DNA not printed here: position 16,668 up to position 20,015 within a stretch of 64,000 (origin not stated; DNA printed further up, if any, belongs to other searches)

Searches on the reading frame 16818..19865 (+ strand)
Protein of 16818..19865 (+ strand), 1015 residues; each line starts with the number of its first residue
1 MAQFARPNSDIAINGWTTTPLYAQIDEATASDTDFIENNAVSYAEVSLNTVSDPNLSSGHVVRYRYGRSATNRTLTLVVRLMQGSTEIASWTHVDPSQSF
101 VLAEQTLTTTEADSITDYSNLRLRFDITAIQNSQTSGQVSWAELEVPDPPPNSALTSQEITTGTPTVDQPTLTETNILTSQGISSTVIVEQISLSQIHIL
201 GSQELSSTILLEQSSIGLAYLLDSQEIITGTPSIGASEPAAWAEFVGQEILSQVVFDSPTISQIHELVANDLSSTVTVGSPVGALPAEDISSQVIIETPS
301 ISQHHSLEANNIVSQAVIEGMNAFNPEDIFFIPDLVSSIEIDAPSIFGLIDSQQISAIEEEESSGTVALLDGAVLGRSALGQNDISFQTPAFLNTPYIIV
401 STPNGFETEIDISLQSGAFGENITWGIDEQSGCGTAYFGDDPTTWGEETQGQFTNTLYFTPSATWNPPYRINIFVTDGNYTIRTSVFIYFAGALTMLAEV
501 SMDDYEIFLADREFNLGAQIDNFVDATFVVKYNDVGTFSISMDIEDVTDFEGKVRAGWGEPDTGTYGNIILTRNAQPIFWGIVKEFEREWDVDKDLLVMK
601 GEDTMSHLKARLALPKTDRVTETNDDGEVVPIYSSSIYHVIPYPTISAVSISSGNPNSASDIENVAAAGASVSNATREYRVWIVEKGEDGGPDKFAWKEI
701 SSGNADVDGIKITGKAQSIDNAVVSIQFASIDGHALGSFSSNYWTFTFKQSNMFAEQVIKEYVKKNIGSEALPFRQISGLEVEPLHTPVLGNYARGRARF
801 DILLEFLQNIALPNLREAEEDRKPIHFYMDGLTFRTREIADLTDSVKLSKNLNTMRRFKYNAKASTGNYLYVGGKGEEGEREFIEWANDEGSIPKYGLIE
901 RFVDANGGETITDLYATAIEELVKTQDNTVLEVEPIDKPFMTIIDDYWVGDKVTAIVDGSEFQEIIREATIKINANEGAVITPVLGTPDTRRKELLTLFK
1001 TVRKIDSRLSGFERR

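Call 24: search_protein_families(library=phrogs, proteins=[window:16818-19865:+], max_evalue=0.001)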
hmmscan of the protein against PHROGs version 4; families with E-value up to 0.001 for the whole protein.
window:16818-19865:+ (1015 aa): 3 families
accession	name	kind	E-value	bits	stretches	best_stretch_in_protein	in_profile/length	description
phrog_538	-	tail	9.1e-29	101.5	2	755-1015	139-404/684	minor tail protein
phrog_110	-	tail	1.3e-10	41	1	895-1007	458-572/678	minor tail protein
phrog_30994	-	tail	1e-07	31.6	1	750-976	132-355/668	minor tail protein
